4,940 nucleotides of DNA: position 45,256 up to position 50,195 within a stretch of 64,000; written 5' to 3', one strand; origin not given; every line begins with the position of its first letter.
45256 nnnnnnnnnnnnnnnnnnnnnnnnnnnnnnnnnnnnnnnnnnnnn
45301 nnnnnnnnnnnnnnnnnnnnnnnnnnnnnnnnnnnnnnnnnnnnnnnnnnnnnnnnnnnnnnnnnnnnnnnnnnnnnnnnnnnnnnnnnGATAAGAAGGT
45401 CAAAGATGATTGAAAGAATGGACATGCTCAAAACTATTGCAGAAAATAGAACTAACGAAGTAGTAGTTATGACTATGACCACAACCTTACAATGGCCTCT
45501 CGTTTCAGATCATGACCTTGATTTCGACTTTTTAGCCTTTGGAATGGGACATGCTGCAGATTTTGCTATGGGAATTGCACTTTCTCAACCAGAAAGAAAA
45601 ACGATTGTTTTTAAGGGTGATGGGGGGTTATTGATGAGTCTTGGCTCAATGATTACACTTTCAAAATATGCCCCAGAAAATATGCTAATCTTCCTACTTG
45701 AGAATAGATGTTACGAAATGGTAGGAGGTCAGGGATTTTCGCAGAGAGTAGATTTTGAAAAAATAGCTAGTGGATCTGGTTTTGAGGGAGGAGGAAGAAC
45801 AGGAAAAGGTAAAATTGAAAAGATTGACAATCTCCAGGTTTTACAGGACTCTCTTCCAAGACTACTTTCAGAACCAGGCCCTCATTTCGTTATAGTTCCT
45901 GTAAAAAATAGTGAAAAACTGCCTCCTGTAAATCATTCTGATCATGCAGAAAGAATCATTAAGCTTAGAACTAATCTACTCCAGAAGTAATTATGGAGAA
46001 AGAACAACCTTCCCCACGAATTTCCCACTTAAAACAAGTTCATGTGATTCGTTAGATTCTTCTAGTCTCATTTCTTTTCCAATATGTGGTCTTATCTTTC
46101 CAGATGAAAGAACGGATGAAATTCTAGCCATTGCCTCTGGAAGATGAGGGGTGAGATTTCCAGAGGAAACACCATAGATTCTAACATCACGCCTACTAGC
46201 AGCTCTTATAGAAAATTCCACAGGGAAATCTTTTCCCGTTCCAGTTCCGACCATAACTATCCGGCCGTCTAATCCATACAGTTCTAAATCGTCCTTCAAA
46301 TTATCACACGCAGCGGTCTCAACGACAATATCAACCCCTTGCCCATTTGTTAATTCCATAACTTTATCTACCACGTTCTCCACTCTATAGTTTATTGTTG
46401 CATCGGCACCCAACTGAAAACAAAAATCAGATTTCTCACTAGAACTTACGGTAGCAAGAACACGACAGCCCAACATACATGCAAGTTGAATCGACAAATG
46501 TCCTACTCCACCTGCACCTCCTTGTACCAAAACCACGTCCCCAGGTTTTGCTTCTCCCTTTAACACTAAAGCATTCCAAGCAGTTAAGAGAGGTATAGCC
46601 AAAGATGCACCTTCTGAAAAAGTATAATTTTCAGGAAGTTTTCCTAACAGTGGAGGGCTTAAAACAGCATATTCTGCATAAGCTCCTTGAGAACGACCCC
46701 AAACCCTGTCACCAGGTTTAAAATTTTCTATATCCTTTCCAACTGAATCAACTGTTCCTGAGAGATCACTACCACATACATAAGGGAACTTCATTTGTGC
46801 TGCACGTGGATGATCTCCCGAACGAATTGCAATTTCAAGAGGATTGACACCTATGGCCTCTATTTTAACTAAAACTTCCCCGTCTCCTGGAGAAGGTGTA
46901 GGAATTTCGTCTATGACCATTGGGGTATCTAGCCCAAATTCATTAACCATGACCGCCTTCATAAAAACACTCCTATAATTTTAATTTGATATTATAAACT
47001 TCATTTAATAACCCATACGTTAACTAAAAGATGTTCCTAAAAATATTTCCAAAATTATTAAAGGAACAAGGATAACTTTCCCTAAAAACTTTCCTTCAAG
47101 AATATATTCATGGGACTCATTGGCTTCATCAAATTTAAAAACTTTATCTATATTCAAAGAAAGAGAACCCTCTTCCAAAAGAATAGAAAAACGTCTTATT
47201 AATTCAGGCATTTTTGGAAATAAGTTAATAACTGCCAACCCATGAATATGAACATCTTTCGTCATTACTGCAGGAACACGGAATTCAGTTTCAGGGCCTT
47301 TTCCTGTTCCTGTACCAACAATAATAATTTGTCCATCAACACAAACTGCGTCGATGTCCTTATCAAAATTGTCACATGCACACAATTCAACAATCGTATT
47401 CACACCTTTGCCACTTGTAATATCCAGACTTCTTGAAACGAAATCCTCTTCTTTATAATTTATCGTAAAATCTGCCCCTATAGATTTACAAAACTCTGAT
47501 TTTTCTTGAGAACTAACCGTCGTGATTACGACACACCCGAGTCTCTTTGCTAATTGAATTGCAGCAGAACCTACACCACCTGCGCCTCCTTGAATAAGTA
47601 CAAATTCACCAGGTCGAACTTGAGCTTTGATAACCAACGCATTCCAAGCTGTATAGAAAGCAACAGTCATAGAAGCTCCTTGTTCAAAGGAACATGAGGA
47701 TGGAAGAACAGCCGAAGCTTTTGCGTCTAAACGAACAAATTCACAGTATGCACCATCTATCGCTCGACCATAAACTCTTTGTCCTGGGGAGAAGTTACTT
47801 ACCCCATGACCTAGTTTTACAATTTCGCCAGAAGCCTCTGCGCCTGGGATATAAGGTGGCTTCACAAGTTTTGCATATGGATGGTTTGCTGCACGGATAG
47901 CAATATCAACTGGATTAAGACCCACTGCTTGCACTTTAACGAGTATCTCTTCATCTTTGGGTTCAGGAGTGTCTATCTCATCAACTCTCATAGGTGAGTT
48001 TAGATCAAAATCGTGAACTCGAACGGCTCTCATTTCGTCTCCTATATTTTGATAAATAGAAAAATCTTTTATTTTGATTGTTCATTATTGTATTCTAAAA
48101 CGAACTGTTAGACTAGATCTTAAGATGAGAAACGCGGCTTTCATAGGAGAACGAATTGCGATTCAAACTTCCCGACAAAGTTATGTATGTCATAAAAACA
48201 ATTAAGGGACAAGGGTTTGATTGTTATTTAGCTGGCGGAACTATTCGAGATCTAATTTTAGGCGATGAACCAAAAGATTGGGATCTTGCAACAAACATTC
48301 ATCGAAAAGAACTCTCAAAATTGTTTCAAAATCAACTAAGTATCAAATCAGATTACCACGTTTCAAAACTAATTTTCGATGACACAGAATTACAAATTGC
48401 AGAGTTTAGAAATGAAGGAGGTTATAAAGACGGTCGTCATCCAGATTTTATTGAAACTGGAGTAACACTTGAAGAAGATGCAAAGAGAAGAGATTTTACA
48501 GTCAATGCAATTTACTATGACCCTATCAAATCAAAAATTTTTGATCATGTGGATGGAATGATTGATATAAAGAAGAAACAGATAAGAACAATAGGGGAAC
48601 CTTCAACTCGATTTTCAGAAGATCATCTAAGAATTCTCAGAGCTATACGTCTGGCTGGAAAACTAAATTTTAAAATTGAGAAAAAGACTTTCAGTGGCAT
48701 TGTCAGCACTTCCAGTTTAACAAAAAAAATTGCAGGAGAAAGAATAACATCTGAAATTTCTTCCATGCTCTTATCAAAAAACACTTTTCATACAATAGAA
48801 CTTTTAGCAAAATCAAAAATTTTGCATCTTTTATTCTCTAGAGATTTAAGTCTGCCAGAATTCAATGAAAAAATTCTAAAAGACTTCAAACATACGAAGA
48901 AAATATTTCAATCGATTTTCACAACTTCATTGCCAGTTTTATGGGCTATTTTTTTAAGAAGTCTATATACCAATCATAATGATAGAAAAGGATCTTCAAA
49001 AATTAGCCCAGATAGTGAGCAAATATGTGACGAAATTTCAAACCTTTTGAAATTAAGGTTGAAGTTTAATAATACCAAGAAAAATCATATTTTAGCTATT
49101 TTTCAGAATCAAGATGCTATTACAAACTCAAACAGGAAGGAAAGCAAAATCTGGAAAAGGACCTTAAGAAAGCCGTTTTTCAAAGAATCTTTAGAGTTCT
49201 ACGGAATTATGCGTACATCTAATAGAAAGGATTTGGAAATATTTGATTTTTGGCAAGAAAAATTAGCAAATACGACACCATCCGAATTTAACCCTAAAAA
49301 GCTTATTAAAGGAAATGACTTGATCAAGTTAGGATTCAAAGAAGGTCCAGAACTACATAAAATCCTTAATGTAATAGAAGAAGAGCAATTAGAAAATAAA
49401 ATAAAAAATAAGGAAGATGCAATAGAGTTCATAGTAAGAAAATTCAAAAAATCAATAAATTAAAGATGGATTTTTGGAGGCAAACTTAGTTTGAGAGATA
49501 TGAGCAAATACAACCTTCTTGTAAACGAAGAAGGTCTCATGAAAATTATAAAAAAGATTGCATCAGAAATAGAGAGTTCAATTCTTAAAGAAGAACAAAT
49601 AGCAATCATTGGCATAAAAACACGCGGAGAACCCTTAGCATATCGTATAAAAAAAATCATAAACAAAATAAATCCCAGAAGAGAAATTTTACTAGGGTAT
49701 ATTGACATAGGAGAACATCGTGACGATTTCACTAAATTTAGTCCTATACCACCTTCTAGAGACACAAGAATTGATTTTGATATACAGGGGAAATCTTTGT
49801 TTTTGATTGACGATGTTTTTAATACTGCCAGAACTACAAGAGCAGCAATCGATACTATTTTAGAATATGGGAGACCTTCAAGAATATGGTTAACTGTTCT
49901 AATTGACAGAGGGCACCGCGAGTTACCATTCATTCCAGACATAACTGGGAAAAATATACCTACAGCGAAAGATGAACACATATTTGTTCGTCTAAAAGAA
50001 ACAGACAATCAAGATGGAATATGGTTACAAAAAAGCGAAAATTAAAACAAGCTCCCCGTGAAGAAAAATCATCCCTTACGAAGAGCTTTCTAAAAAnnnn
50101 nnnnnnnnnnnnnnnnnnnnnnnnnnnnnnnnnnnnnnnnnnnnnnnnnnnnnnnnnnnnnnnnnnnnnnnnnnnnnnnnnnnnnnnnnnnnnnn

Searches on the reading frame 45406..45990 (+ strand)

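Call 9: search_protein_families(library=pfam, proteins=[window:45406-45990:+], max_evalue=0.0001)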
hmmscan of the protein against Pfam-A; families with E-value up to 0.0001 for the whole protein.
window:45406-45990:+ (194 aa): 1 family
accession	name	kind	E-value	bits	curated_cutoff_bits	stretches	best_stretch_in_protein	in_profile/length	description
PF02775.26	TPP_enzyme_C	-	1.1e-15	58.2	21.9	1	45-162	28-149/151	Thiamine pyrophosphate enzyme, C-terminal TPP binding domain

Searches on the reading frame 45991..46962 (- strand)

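Call 9: search_protein_families(library=pfam, proteins=[window:45991-46962:-], max_evalue=0.0001)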
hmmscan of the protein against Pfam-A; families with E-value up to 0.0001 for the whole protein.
window:45991-46962:- (323 aa): 4 families
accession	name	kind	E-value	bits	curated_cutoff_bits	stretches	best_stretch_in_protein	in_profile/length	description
PF00107.32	ADH_zinc_N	-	1.3e-25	90.3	31.8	1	152-282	1-128/129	Zinc-binding dehydrogenase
PF13602.12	ADH_zinc_N_2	-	4.2e-18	67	27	1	184-321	1-134/134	Zinc-binding dehydrogenase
PF08240.17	ADH_N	-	8.9e-17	61.7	23.5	1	26-110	1-103/104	Alcohol dehydrogenase GroES-like domain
PF16884.10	ADH_N_2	-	7.2e-05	23.1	31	0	17-101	20-100/108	N-terminal domain of oxidoreductase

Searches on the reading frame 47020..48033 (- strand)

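Call 9: search_protein_families(library=pfam, proteins=[window:47020-48033:-], max_evalue=0.0001)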
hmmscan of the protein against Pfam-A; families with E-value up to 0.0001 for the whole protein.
window:47020-48033:- (337 aa): 3 families
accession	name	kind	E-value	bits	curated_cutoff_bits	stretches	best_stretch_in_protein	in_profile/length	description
PF00107.32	ADH_zinc_N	-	2.3e-25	89.5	31.8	1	153-282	1-127/129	Zinc-binding dehydrogenase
PF08240.17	ADH_N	-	1.3e-16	61.2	23.5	1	27-107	2-79/104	Alcohol dehydrogenase GroES-like domain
PF13602.12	ADH_zinc_N_2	-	5e-15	57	27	1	185-322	1-134/134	Zinc-binding dehydrogenase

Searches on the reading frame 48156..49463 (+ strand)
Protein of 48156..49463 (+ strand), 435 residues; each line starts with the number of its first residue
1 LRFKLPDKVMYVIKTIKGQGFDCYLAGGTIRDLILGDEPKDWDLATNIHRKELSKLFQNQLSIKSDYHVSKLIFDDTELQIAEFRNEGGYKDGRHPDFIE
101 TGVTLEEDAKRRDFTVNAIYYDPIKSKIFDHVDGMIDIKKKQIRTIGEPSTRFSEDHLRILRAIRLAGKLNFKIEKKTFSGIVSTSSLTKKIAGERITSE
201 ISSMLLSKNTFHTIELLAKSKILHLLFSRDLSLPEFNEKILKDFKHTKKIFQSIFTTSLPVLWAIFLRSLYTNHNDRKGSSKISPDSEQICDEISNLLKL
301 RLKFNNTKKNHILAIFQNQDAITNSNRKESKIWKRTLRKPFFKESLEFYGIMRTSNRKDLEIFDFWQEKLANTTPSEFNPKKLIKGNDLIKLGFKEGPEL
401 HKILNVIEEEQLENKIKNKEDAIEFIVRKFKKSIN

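Call 9: search_protein_families(library=pfam, proteins=[window:48156-49463:+], max_evalue=0.0001)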
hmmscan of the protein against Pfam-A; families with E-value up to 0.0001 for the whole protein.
window:48156-49463:+ (435 aa): 3 families
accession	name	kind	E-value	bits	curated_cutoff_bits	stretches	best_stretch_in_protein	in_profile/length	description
PF01743.26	PolyA_pol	-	2.2e-33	115.7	23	1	23-144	1-126/126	Poly A polymerase head domain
PF12627.12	PolyA_pol_RNAbd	-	8.4e-12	45.1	22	1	171-227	1-57/64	Probable RNA and SrmB- binding site of polymerase A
PF13735.12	tRNA_NucTran2_2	-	3.9e-08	33.8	27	1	295-424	25-146/149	tRNA nucleotidyltransferase domain 2 putative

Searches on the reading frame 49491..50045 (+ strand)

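Call 11: search_protein_families(library=pfam, proteins=[window:49491-50045:+], max_evalue=0.0001)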
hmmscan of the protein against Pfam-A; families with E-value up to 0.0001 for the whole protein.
window:49491-50045:+ (184 aa): 1 family
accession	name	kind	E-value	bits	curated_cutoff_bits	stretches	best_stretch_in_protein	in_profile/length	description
PF00156.33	Pribosyltran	-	2.1e-16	60.1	26.3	1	14-157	9-144/158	Phosphoribosyl transferase domain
